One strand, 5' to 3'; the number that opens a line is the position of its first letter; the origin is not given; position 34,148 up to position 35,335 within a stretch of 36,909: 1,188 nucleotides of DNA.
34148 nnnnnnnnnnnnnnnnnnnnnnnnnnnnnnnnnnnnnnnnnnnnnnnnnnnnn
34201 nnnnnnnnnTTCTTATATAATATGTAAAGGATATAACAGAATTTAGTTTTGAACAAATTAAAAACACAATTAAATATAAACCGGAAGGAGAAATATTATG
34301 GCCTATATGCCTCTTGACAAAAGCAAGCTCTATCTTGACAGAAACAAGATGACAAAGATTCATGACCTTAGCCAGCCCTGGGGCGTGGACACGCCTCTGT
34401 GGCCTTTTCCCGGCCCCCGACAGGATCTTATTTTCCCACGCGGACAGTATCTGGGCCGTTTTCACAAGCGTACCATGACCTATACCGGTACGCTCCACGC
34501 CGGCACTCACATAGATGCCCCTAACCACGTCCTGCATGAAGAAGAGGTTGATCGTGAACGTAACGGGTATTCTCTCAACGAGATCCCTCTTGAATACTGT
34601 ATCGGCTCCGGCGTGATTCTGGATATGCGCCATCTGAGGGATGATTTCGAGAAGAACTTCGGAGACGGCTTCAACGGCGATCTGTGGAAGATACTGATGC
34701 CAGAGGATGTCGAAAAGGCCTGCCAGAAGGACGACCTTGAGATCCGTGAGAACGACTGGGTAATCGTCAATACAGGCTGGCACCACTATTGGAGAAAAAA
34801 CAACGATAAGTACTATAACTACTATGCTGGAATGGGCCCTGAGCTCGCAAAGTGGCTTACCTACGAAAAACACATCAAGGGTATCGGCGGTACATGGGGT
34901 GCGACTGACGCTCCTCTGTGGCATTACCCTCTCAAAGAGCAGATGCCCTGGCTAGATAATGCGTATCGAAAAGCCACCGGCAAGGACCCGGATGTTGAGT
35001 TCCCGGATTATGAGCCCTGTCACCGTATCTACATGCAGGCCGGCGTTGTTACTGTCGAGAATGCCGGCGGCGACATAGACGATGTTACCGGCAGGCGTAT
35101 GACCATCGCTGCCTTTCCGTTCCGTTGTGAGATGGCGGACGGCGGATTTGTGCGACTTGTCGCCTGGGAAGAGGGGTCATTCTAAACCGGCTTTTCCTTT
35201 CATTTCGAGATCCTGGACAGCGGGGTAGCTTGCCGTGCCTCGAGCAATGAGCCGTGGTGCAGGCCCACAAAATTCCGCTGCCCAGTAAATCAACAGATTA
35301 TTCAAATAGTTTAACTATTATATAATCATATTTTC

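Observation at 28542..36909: Compact AraC-linked island predicted to encode the whole anaerobic pyrogallol to phloroglucinol to acetoacetate/acetyl-CoA route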

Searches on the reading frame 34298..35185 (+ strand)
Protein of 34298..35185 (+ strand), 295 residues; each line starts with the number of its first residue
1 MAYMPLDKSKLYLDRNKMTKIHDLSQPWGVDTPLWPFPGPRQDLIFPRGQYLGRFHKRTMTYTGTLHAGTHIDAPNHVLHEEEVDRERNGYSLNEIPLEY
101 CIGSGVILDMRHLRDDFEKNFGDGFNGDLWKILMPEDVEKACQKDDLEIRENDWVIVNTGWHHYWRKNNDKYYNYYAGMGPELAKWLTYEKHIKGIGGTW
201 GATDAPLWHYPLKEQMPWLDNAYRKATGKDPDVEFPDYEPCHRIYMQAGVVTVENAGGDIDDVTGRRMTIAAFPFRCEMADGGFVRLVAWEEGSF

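Call 7: search_protein_families(library=pfam, proteins=[window:34298-35185:+])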
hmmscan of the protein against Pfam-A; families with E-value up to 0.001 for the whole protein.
window:34298-35185:+ (295 aa): 1 family
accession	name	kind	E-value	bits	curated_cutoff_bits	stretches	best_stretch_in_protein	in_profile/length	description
PF04199.19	Cyclase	-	3.4e-30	105.6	23.1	1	23-197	2-134/142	Putative cyclase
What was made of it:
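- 34298..35185 (+): Cyclase-family (PF04199) metal hydrolase, 'W-type' (295 aa); predicted ring-opening cyclohydrolase. Pfam Cyclase (call 7).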

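Call 8: search_protein_families(library=ncbifam, proteins=[window:34298-35185:+])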
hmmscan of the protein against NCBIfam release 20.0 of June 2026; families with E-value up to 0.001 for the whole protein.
window:34298-35185:+ (295 aa): 1 family
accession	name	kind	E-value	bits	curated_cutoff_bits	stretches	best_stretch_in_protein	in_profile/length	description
TIGR03035.1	trp_arylform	equivalog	0.0009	19.3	223.05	0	21-109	2-80/206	arylformamidase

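Call 18: find_homologous_proteins(query=window:34298-35185:+, max_evalue=1e-10)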
Query window:34298-35185:+ (295 aa): 226 proteins with E <= 1e-10 among 552 candidates; the best 120 are listed.
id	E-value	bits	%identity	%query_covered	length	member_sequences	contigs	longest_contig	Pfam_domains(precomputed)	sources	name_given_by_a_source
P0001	1.5e-183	627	84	100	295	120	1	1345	PF04199.20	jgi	jgi:kynurenine formamidase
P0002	4.0e-182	623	84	100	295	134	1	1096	PF04199.20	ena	-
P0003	1.2e-180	618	84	100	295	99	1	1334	PF04199.20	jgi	-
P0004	2.5e-180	617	83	100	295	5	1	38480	PF04199.20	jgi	jgi:kynurenine formamidase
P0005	1.4e-179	614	83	100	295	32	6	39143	PF04199.20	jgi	jgi:kynurenine formamidase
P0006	2.4e-179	614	84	100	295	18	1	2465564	PF04199.20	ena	-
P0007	3.3e-179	613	82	100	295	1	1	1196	PF04199.20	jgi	-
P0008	7.0e-178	609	84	100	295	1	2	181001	PF04199.20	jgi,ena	-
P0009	8.6e-177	605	84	100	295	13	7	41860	PF04199.20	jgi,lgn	-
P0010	1.1e-175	602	81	100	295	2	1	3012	PF04199.20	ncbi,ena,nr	ncbi:MAG: hypothetical protein GX846_10195 [Deltaproteobacteria bacterium]|nr:hypothetical protein [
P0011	1.1e-175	602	81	100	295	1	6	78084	PF04199.20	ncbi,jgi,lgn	-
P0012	1.3e-175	601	81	100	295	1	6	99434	PF04199.20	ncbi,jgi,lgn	jgi:kynurenine formamidase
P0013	2.4e-174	597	82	100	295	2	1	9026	PF04199.20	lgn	-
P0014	3.3e-174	597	81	100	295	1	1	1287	PF04199.20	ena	-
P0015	5.5e-174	596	80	100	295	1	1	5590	PF04199.20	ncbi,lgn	-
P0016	4.2e-173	593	81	100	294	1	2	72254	PF04199.20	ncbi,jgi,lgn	jgi:kynurenine formamidase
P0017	7.3e-173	592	83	100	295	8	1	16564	PF04199.20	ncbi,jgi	jgi:kynurenine formamidase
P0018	1.1e-172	592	80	100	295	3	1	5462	PF04199.20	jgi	jgi:kynurenine formamidase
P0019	3.1e-172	590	81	100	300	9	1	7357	PF04199.20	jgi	jgi:kynurenine formamidase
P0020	2.1e-171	587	81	100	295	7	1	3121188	PF04199.20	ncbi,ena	-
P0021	2.8e-169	581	80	100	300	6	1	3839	PF04199.20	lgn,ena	-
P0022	6.3e-168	576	80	100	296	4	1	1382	PF04199.20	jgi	-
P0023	3.5e-166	570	79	100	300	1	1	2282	PF04199.20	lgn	-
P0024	9.5e-166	569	78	100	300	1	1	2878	PF04199.20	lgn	-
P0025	1.2e-165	569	79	100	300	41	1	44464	PF04199.20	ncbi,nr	ncbi:MAG: cyclase family protein [Clostridiales Family XIII bacterium]|nr:cyclase family protein [Cl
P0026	1.2e-165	569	79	100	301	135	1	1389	PF04199.20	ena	-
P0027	3.3e-165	567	78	100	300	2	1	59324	PF04199.20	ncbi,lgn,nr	ncbi:cyclase [Synergistales bacterium]|nr:cyclase [Synergistales bacterium]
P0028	1.2e-164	565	79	100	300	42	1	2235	PF04199.20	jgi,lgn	jgi:kynurenine formamidase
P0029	3.4e-164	564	79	100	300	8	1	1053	PF04199.20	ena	-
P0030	3.5e-164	564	78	100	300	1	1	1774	PF04199.20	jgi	-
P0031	7.1e-164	563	79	100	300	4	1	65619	PF04199.20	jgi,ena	-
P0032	9.6e-164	562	78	100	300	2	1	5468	PF04199.20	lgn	-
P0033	1.0e-163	562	77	100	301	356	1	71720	PF04199.20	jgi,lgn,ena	-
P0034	1.2e-163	562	78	100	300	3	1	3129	PF04199.20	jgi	jgi:kynurenine formamidase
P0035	1.8e-163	561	81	94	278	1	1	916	PF04199.20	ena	-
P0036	3.1e-163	561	77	100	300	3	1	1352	PF04199.20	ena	-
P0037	3.6e-163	560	76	100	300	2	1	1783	PF04199.20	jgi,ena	-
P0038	4.8e-163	560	78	100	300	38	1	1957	PF04199.20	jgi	-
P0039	5.3e-163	560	78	99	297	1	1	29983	PF04199.20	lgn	-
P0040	9.9e-163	559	77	100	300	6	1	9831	PF04199.20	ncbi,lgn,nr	ncbi:MAG: cyclase family protein [Oscillospiraceae bacterium]|nr:cyclase family protein [Oscillospir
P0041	1.8e-162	558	77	100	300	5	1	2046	PF04199.20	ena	-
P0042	1.5e-161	555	74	100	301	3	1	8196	PF04199.20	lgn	-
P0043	5.6e-160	550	75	100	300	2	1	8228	PF04199.20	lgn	-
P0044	5.9e-160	550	80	93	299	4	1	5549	PF04199.20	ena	-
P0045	1.2e-159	549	75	100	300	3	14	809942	PF04199.20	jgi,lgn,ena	-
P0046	1.3e-159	549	77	100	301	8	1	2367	PF04199.20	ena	-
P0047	2.1e-159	548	76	100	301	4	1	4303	PF04199.20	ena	-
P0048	3.8e-159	547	76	100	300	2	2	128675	PF04199.20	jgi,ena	-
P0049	7.2e-159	546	77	100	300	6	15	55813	PF04199.20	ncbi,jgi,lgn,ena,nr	ncbi:MAG: hypothetical protein GX942_05855 [Papillibacter sp.]|jgi:kynurenine formamidase|nr:hypothe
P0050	9.4e-159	546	76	100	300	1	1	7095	PF04199.20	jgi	jgi:kynurenine formamidase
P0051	1.1e-158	546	75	100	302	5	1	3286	PF04199.20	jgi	-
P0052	1.4e-158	545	75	100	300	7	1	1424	PF04199.20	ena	-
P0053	3.7e-158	544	76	100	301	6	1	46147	PF04199.20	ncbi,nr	ncbi:MAG: cyclase family protein [Oscillospiraceae bacterium]|nr:cyclase family protein [Oscillospir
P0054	5.3e-158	543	75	100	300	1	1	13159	PF04199.20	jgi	jgi:kynurenine formamidase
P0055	5.8e-158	543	75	100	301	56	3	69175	PF04199.20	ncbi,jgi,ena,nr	ncbi:MAG: cyclase family protein [Oscillospiraceae bacterium]|nr:cyclase family protein [Oscillospir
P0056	1.5e-157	542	76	99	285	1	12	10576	PF04199.20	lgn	-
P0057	2.1e-157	542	74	100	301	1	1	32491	PF04199.20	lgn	-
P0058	2.5e-157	541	75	100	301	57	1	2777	PF04199.20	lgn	-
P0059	2.4e-156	538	76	100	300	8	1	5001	PF04199.20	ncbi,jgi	-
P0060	2.6e-155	535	74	100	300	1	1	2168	PF04199.20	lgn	-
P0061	2.8e-155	534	74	100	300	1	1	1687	PF04199.20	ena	-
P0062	4.8e-155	534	74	100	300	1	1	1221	PF04199.20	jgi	-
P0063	1.3e-154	532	74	100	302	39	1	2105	PF04199.20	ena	-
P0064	2.2e-154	532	73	100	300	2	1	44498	PF04199.20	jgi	-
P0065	2.8e-154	531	73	100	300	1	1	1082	PF04199.20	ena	-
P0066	5.4e-154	530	75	100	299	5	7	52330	PF04199.20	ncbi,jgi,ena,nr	ncbi:MAG: cyclase family protein [Oscillospiraceae bacterium]|jgi:kynurenine formamidase|nr:cyclase 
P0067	1.3e-153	529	74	100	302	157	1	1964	PF04199.20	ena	-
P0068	1.4e-153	529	73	100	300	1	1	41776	PF04199.20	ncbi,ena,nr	ncbi:MAG: cyclase family protein [Oscillospiraceae bacterium]|nr:cyclase family protein [Oscillospir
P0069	3.5e-153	528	72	100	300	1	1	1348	PF04199.20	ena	-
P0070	6.6e-153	527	74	100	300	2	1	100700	PF04199.20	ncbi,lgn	-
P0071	9.7e-153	526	76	99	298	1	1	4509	PF04199.20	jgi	-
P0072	4.2e-152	524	72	100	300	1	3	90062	PF04199.20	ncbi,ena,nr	ncbi:MAG: cyclase family protein [Oscillospiraceae bacterium]|nr:cyclase family protein [Oscillospir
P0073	4.6e-152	524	72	100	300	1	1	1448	PF04199.20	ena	-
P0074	5.9e-152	524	72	100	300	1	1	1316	PF04199.20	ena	-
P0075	6.3e-152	524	72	100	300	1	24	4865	PF04199.20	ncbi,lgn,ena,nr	ncbi:MAG: cyclase family protein [Clostridia bacterium]|nr:cyclase family protein [Clostridia bacter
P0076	7.1e-152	523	72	100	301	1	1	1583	PF04199.20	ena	-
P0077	8.0e-152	523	72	100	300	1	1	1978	PF04199.20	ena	-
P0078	8.3e-152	523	71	100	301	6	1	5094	PF04199.20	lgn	-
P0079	8.5e-152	523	72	100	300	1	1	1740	PF04199.20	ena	-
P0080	8.8e-152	523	72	100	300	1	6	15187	PF04199.20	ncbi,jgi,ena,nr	ncbi:MAG: cyclase family protein [Oscillospiraceae bacterium]|nr:cyclase family protein [Oscillospir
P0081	1.0e-151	523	72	100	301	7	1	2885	PF04199.20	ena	-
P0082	1.2e-151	523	72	100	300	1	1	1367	PF04199.20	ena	-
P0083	2.2e-151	522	72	100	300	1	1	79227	PF04199.20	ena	-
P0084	2.5e-151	522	73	100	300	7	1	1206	PF04199.20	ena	-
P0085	2.5e-151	522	72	100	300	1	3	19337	PF04199.20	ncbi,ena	-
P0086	3.4e-151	521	72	100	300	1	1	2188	PF04199.20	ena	-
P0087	3.6e-151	521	72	100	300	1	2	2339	PF04199.20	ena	-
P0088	4.8e-151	521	72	100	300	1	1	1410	PF04199.20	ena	-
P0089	8.3e-151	520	72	100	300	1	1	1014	PF04199.20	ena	-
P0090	9.0e-151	520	71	100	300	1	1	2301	PF04199.20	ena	-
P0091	3.0e-150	518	71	100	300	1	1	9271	PF04199.20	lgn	-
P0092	5.0e-150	517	71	100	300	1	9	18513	PF04199.20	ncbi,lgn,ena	-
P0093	1.1e-149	516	71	100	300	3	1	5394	PF04199.20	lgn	-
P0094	1.4e-149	516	71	100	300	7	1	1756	PF04199.20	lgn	-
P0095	2.1e-149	515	73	100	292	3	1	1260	PF04199.20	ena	-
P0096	3.1e-149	515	71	100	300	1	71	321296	PF04199.20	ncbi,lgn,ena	-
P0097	4.2e-149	514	71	100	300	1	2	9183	PF04199.20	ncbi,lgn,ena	-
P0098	5.8e-149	514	71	100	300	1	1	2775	PF04199.20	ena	-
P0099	7.5e-149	513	71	100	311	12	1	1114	PF04199.20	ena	-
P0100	4.0e-148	511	71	100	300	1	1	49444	PF04199.20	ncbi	-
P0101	5.8e-148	510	70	100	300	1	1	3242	PF04199.20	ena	-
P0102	6.4e-148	510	71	100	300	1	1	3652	PF04199.20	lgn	-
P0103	6.5e-148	510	71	100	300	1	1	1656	PF04199.20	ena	-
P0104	6.9e-148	510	71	100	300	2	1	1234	PF04199.20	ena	-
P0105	7.4e-148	510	70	100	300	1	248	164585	PF04199.20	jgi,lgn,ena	jgi:kynurenine formamidase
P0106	8.8e-148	510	72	99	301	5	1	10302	PF04199.20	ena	-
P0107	1.9e-147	509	71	100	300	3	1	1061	PF04199.20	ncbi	-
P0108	1.9e-147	509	71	100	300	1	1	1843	PF04199.20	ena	-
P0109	1.9e-147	509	71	100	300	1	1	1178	PF04199.20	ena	-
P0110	2.2e-147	509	70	100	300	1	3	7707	PF04199.20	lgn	-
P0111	4.8e-147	507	70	100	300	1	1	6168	PF04199.20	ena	-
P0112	7.2e-147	507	70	100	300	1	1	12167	PF04199.20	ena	-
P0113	2.1e-146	505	70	100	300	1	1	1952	PF04199.20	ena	-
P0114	3.1e-146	505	69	100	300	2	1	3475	PF04199.20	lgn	-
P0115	3.5e-146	505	70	100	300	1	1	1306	PF04199.20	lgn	-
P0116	4.3e-146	504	69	100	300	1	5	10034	PF04199.20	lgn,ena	-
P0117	5.0e-146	504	70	100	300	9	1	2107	PF04199.20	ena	-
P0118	6.3e-146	504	70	100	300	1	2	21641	PF04199.20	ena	-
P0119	6.3e-146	504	69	100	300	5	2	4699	PF04199.20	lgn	-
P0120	1.1e-145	503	70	100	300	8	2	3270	PF04199.20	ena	-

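Call 20: find_related_loci(query=A1, collection=genome_contigs, flank=10000)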
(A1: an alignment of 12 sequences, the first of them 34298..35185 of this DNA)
Query A1 (295 aa) in genome_contigs; peptide patterns used: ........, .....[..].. (x = any residue, [..] = any of these).
307 stretches matched a pattern; 260 encode a relative of the query (tblastn E <= 1e-3); the best 80 are kept; 80 distinct loci.
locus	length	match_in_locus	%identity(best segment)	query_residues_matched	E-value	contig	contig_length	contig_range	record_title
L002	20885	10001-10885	96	1-295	0e+0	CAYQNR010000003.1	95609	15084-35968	MAG TPA_asm: uncultured Desulfobacteraceae bacterium isolate binchicken_co100_362 genome assembly, contig: NODE_253_leng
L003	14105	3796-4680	89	1-295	0e+0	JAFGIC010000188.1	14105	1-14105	MAG: Deltaproteobacteria bacterium isolate Zod_Metabat.172 k87_5044319, whole genome shotgun sequence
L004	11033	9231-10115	89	1-295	0e+0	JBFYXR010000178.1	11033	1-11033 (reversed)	MAG: Desulfobacteraceae bacterium isolate PPR_0386 k121_5133281, whole genome shotgun sequence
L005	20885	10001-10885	84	1-295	1e-178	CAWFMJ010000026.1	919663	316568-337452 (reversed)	MAG: uncultured delta proteobacterium isolate MFD02138.bin.2.69 genome assembly, contig: contig_1879, whole genome shotg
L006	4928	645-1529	85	1-295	0e+0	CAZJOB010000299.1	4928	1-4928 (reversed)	MAG TPA_asm: uncultured Desulfatiglans sp. isolate SRP192927_co6_698 genome assembly, contig: NODE_48261_length_4928_cov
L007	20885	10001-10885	84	1-295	2e-178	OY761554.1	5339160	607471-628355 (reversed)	MAG: uncultured Desulfospira sp. isolate 5198f45b-3c99-4a6a-ad95-b1a64aaf42d9 genome assembly, chromosome: 1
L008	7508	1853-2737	85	1-295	9e-179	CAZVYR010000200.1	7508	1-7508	MAG TPA_asm: uncultured Leptospirales bacterium isolate binchicken_co129_857 genome assembly, contig: NODE_32830_length_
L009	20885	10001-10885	84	1-295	2e-177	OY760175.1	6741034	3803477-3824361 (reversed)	MAG: uncultured Desulfospira sp. isolate 271fe3a7-c87a-42bf-b72a-f39fa9e244f5 genome assembly, chromosome: 1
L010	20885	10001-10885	84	1-295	5e-177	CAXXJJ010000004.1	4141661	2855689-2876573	MAG: Desulfatiglandales bacterium isolate ad7cffaf-6c2b-4e6c-8426-e31439b40ff1 genome assembly, contig: contig_4, whole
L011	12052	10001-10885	85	1-295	5e-177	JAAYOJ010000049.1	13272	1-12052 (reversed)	MAG: Peptococcaceae bacterium isolate AS21ysBPME_346 5645_AS21, whole genome shotgun sequence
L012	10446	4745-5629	85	1-295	1e-176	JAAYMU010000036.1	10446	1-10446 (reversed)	MAG: Peptococcaceae bacterium isolate AS20ysBPTH_5 19289_AS20, whole genome shotgun sequence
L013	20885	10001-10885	83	1-295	1e-176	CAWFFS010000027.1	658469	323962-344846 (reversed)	MAG: uncultured delta proteobacterium isolate MFD02416.bin.2.25 genome assembly, contig: contig_93480, whole genome shot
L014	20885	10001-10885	84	1-295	2e-176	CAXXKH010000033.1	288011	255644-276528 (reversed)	MAG: Desulfobacterales bacterium isolate 9e8c302b-4ccc-47c5-97cd-91c71c085a60 genome assembly, contig: contig_33, whole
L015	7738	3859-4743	84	1-295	7e-177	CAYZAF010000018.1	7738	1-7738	MAG TPA_asm: uncultured Syntrophaceae bacterium isolate SRP140028_co1_354 genome assembly, contig: k141_224207, whole ge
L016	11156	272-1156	84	1-295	3e-176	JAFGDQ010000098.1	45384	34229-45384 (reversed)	MAG: Spirochaetes bacterium isolate Zod_Metabat.1181 k87_11706207, whole genome shotgun sequence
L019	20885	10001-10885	84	1-295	3e-175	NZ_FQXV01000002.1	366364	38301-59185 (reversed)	Sporobacter termitidis DSM 10068, whole genome shotgun sequence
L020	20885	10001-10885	83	1-295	1e-174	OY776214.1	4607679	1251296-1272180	MAG: uncultured Sporobacter sp. isolate 345903d0-cd28-47e6-9f6f-9f74e2cead0e genome assembly, chromosome: 1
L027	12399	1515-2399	81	1-295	1e-173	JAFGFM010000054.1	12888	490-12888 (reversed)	MAG: Deltaproteobacteria bacterium isolate Zod_Metabat.1317 k87_2127256, whole genome shotgun sequence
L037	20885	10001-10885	82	1-295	1e-170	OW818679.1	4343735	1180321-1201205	metagenome genome assembly, chromosome: 1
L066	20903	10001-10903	78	1-295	3e-162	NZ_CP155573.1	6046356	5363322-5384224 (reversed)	Sporomusa silvacetica DSM 10669 chromosome, complete genome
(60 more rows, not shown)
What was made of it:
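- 34298..35185 (+): The clade is 70-96% conserved across phyla (calls 18, 20).
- Sporobacter termitidis carries the W-type cluster (L019, call 20).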

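Call 25: search_protein_families(library=pfam, proteins=[L002:11999-12961:+, L002:12973-15561:+, L002:15561-16385:+, L002:16382-16690:+, L002:16990-17790:+, L002:18114-19553:+, L002:19550-20155:+, L002:20219-20677:-, L002:2544-3719:+, L002:3735-4043:-])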
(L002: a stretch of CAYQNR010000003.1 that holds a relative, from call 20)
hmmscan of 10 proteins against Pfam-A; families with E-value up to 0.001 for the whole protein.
L002:11999-12961:+ (320 aa): 5 families
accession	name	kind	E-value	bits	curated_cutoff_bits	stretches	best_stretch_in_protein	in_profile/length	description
PF02737.24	3HCDH_N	-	2.9e-51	174.4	22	1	8-185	1-178/180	3-hydroxyacyl-CoA dehydrogenase, NAD binding domain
PF00725.27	3HCDH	-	1.3e-17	64.5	22.1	1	190-290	1-97/97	3-hydroxyacyl-CoA dehydrogenase, C-terminal domain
PF03446.21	NAD_binding_2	-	6.8e-06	26.6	21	1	9-113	2-85/161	NAD binding domain of 6-phosphogluconate dehydrogenase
PF03807.23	F420_oxidored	-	6.9e-05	23.8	21.6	1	9-67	2-62/94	NADP oxidoreductase coenzyme F420-dependent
PF01210.29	NAD_Gly3P_dh_N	-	8.9e-05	23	23.1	1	8-119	1-100/158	NAD-dependent glycerol-3-phosphate dehydrogenase N-terminus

L002:12973-15561:+ (862 aa): 3 families
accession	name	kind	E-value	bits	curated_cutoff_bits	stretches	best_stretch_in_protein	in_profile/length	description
PF00384.28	Molybdopterin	-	4e-25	89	24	1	91-577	1-353/353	Molybdopterin oxidoreductase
PF01568.27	Molydop_binding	-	2e-19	70.1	26.8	1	697-811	2-100/110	Molydopterin dinucleotide binding domain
PF21423.2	AhtL-like_1st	-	1.3e-14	54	27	1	31-84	3-54/55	Pyrogallol hydroxytransferase large subunit-like, domain 1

L002:15561-16385:+ (274 aa): 11 families
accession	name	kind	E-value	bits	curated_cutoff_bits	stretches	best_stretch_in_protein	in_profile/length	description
PF13247.11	Fer4_11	-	5.9e-27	94.2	26.2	1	60-157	2-99/100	4Fe-4S dicluster domain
PF13620.12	CarboxypepD_reg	-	4.5e-13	49.8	32.3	1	191-270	2-81/82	Carboxypeptidase regulatory-like domain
PF13237.11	Fer4_10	-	3.1e-11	43.4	25.5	1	93-149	2-53/53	4Fe-4S dicluster domain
PF12838.12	Fer4_7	-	3.9e-11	43.7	27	1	68-112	2-50/52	4Fe-4S dicluster domain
PF00037.32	Fer4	-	1.2e-10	41.2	21.1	0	93-113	1-21/24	4Fe-4S binding domain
PF13187.11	Fer4_9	-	6.4e-10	39.4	27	2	11-85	1-52/52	4Fe-4S dicluster domain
PF12837.12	Fer4_6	-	5.5e-09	36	25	1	92-116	1-24/24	4Fe-4S binding domain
PF12797.12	Fer4_2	-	4.5e-07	29.8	24.5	1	92-112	2-22/22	4Fe-4S binding domain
PF13484.11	Fer4_16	-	0.0001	23.5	30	0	142-159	6-22/66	4Fe-4S double cluster binding domain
PF25160.1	LdpA_Fe-S-bd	-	0.00023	21.3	27.6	0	73-114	6-42/49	LdpA Fe-S cluster-binding domain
PF13715.12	CarbopepD_reg_2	-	0.00058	20.3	32.2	1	191-261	1-67/88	CarboxypepD_reg-like domain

L002:16382-16690:+ (102 aa): 0 families

L002:16990-17790:+ (266 aa): 1 family
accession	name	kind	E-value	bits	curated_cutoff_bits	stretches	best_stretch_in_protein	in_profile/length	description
PF01121.26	CoaE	-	5e-54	183.2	27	1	59-239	2-179/180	Dephospho-CoA kinase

L002:18114-19553:+ (479 aa): 4 families
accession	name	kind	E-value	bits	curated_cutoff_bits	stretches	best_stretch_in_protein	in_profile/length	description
PF03841.19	SelA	-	1e-157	525.4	22.8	1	87-452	1-366/367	L-seryl-tRNA selenium transferase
PF12390.13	Se-cys_synth_N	-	5e-11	43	22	1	9-48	1-40/40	Selenocysteine synthase N terminal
PF00266.25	Aminotran_5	-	1.2e-06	28.2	21.5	1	159-320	75-222/371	Aminotransferase class-V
PF01053.26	Cys_Met_Meta_PP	-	2.7e-06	26.7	27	1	137-306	56-205/381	Cys/Met metabolism PLP-dependent enzyme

L002:19550-20155:+ (201 aa): 2 families
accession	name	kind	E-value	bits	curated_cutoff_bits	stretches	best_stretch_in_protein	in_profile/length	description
PF13580.11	SIS_2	-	2.8e-28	99.1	27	1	15-144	9-138/138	SIS domain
PF01380.27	SIS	-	9.9e-05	22.6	25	1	104-166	48-110/131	SIS domain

L002:20219-20677:- (152 aa): 0 families

L002:2544-3719:+ (391 aa): 1 family
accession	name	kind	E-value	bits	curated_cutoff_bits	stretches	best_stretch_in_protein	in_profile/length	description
PF00459.30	Inositol_P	-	6.9e-44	150.8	27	1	3-259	2-241/271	Inositol monophosphatase family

L002:3735-4043:- (102 aa): 0 families

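Call 44: search_solved_structures(query=window:34298-35185:+, max_evalue=1, show_alignments=1)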
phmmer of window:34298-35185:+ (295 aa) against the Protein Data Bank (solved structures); distinct sequences matched with E-value up to 1: 8.
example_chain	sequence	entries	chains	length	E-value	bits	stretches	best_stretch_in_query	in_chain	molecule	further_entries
5nnb_A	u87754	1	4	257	3.5e-06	29.6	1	65-207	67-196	isatin hydrolase A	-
5nna_A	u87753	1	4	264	3.5e-06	29.6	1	65-207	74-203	isatin hydrolase A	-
4co9_A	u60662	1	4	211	0.0037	19.6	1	17-110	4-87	KYNURENINE FORMAMIDASE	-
1r61_A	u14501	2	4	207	0.0045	19.4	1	65-119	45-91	metal-dependent hydrolase | Hydrolase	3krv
4cz1_A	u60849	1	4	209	0.0047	19.3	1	17-110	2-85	KYNURENINE FORMAMIDASE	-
8hmo_A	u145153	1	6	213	0.17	14.1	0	65-128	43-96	Metal-dependent hydrolase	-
2anj_A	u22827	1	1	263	0.92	11.8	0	161-209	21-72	Glutamate receptor 2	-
6d8i_A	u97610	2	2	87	0.94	11.7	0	212-272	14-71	Polyketide synthase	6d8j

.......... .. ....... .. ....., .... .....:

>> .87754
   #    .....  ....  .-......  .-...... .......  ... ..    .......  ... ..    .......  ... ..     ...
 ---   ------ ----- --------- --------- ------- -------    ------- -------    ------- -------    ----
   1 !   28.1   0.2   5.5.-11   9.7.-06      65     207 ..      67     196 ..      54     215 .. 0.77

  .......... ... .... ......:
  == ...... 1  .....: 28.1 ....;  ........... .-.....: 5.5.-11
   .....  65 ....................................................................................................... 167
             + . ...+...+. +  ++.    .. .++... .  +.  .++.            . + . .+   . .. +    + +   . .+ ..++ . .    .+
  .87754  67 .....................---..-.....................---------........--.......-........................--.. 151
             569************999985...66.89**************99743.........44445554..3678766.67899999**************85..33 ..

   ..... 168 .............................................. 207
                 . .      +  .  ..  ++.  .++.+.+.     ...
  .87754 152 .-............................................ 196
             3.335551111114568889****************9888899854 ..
